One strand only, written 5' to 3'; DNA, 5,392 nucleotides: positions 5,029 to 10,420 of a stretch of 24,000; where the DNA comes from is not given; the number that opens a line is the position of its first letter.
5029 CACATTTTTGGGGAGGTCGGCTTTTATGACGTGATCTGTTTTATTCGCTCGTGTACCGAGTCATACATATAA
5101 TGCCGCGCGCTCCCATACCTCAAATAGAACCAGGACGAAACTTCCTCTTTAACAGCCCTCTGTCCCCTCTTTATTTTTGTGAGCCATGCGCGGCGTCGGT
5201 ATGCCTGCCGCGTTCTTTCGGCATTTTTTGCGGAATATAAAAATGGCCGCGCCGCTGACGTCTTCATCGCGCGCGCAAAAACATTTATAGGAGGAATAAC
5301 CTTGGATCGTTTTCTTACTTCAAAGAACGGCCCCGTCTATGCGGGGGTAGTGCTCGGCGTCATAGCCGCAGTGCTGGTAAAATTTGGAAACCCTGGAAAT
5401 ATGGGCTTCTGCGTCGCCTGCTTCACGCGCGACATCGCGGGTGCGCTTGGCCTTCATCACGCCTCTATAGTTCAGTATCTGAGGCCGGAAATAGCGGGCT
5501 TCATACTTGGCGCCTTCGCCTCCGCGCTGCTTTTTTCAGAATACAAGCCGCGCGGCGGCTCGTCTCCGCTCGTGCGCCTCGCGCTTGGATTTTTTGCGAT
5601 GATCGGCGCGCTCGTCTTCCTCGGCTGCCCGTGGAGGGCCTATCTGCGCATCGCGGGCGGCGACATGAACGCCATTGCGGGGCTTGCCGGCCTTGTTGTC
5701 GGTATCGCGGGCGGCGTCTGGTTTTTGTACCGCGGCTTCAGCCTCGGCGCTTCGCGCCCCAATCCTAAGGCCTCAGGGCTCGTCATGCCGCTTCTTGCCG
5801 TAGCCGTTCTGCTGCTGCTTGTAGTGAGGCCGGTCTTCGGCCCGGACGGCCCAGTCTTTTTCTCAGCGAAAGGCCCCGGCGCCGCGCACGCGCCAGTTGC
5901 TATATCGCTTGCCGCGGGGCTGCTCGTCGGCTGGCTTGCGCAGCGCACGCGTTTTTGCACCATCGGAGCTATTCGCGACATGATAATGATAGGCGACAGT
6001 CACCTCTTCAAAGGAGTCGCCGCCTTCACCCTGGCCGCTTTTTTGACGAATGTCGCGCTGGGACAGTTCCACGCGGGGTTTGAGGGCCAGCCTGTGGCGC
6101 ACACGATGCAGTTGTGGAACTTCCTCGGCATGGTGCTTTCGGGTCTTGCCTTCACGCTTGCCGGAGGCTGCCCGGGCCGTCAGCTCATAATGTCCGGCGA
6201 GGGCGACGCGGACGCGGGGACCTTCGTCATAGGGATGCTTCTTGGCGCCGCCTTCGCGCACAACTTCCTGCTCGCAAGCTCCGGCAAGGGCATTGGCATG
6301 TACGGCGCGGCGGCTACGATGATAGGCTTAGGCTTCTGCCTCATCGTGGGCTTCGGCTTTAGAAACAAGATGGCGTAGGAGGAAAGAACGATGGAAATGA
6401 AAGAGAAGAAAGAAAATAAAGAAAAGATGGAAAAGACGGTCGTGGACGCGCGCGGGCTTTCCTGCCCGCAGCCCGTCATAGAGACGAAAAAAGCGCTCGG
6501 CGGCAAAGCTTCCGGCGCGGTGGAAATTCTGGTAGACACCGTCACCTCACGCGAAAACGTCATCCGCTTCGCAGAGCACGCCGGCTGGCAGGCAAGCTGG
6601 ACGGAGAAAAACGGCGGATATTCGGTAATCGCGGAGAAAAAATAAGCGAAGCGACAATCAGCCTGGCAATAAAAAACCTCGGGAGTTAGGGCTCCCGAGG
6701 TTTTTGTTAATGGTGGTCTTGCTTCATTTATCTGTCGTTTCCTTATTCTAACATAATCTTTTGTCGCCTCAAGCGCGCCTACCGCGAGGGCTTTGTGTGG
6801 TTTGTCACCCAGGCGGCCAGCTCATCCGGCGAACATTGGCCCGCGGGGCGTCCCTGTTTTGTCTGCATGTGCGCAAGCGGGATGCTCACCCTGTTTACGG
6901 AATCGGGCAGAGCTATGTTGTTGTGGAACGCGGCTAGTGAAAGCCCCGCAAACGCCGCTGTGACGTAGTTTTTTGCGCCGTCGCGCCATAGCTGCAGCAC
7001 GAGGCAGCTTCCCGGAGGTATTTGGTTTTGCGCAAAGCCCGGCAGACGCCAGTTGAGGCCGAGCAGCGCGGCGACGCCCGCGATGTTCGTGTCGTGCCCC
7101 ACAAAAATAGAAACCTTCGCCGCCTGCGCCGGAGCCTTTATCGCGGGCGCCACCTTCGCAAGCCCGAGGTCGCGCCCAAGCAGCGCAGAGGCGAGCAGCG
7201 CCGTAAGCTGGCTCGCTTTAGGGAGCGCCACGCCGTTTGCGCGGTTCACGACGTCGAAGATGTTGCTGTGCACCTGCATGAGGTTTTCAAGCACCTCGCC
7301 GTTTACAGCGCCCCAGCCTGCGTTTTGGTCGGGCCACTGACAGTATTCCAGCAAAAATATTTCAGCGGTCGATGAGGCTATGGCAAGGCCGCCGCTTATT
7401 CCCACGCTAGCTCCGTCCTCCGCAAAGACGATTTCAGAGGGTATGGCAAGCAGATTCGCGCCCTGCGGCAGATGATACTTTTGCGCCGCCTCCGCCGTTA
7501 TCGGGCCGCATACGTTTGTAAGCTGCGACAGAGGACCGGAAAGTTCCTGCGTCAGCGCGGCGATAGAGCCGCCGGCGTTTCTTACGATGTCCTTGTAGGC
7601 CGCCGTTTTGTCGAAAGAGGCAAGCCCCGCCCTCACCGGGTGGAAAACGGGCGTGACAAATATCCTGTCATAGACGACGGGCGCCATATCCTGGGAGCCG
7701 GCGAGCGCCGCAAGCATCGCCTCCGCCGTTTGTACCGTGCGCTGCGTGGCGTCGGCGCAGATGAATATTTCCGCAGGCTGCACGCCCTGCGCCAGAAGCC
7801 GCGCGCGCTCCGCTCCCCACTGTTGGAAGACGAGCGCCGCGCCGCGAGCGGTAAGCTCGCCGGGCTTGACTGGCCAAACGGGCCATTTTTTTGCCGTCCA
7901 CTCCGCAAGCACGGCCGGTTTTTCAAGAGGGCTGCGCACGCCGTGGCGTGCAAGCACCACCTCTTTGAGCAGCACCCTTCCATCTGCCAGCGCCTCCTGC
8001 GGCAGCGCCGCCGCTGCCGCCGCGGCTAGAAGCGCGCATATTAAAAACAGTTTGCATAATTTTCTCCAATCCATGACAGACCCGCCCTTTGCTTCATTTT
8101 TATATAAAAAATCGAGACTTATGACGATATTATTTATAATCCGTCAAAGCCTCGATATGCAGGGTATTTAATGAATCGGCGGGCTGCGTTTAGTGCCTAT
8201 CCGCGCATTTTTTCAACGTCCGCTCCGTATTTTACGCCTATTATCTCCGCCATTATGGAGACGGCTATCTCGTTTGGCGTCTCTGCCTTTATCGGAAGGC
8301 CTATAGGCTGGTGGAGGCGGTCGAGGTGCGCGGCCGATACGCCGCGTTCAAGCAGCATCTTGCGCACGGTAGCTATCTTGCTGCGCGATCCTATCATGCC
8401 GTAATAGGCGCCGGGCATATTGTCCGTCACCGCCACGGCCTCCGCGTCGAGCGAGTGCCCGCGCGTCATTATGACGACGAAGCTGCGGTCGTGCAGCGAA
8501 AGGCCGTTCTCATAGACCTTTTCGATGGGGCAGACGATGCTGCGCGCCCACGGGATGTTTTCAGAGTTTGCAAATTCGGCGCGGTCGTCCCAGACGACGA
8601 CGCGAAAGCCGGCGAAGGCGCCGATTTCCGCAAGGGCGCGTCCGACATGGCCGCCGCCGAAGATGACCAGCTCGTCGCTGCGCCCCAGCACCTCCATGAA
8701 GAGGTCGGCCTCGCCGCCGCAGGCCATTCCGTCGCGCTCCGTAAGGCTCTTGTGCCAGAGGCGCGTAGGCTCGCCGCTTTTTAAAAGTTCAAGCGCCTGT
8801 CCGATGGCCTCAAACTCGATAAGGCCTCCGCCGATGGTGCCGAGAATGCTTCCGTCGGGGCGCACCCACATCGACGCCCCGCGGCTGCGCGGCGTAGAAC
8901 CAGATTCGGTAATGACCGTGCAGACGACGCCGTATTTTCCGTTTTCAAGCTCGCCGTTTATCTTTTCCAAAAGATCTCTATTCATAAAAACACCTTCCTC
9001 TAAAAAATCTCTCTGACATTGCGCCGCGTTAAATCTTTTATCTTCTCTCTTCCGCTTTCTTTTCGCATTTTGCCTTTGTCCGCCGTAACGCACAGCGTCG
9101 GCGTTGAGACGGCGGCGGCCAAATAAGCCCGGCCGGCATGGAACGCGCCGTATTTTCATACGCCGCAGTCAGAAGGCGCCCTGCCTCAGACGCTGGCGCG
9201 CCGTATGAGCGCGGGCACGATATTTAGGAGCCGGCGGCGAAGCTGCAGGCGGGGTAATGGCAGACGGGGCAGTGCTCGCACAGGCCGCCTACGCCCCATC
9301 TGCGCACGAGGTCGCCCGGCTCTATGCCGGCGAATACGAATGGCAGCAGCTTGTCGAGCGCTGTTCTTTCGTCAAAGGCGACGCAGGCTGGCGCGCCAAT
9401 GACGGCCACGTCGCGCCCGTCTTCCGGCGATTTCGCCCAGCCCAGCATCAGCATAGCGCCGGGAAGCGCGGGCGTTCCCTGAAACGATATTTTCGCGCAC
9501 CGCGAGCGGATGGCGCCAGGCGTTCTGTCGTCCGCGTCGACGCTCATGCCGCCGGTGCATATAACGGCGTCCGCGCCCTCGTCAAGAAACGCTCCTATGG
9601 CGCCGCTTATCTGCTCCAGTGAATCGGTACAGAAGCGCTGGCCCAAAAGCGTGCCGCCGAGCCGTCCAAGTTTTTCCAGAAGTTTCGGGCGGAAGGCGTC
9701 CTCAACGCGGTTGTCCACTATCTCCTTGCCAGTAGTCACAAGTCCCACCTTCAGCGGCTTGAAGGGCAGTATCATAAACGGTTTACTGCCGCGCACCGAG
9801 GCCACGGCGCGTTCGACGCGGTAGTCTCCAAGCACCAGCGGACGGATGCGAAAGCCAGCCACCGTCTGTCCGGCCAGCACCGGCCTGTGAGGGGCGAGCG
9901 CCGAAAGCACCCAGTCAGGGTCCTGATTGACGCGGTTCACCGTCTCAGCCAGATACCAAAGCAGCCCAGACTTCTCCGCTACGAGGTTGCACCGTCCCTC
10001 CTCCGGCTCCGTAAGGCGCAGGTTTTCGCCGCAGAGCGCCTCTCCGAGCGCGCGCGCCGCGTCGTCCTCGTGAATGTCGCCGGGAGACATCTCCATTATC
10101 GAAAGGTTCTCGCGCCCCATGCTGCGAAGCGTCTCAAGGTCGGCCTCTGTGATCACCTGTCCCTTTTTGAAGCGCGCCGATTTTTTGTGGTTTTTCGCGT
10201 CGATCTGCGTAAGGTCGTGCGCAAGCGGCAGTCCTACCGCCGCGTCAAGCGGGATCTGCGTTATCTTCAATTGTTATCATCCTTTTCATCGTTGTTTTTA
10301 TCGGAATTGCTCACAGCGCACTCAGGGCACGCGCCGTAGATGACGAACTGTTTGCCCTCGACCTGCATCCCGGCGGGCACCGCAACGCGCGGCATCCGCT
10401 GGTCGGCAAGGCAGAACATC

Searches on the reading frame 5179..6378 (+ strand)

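Call 57: search_protein_families(library=pfam, proteins=[window:5179-6378:+])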
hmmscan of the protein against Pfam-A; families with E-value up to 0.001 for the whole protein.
window:5179-6378:+ (399 aa): 1 family
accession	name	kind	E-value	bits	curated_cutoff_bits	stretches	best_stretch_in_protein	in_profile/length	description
PF04143.19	Sulf_transp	-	4e-10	40.2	27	1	256-367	1-110/310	Sulphur transport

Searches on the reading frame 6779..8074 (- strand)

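Call 57: search_protein_families(library=pfam, proteins=[window:6779-8074:-])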
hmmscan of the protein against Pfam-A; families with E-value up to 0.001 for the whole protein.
window:6779-8074:- (431 aa): 1 family
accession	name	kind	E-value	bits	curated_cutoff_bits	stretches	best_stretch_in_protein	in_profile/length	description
PF00328.27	His_Phos_2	-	1.2e-16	61.5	23.6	2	39-137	6-122/354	Histidine phosphatase superfamily (branch 2)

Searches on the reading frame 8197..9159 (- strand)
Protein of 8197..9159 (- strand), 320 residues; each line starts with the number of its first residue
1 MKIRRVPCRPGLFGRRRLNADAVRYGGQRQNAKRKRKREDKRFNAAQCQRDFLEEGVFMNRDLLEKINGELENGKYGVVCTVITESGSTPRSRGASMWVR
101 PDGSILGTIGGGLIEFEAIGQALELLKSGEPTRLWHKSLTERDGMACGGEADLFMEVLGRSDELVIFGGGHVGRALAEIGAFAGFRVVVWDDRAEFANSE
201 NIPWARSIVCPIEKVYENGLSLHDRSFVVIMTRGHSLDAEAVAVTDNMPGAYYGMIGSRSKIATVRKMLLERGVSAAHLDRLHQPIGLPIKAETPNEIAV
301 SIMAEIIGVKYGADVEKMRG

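Call 57: search_protein_families(library=pfam, proteins=[window:8197-9159:-])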
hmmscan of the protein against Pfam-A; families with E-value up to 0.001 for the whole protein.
window:8197-9159:- (320 aa): 2 families
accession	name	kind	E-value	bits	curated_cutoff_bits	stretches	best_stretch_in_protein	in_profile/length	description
PF13478.12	XdhC_C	-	6.3e-41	140.2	29.7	1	164-306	1-125/125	XdhC Rossmann domain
PF02625.21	XdhC_CoxI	-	1e-19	70.6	24.3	1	71-132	2-63/68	XdhC and CoxI family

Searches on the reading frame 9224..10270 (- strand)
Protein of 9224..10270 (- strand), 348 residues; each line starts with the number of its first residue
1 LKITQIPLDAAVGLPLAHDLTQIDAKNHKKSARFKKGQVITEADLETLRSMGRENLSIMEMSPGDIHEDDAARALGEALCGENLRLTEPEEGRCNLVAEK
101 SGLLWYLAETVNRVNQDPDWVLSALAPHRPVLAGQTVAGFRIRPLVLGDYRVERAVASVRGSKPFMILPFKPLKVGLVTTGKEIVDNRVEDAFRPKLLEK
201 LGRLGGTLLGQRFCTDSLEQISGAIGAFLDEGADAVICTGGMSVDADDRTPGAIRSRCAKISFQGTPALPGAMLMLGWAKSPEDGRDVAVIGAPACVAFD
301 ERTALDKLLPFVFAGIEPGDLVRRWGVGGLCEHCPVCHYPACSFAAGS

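Call 57: search_protein_families(library=pfam, proteins=[window:9224-10270:-])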
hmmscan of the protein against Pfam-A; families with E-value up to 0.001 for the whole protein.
window:9224-10270:- (348 aa): 1 family
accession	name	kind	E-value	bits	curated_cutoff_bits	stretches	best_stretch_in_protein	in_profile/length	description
PF00994.29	MoCF_biosynth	-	1.4e-16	60.9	26.6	1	177-310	2-140/144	Probable molybdopterin binding domain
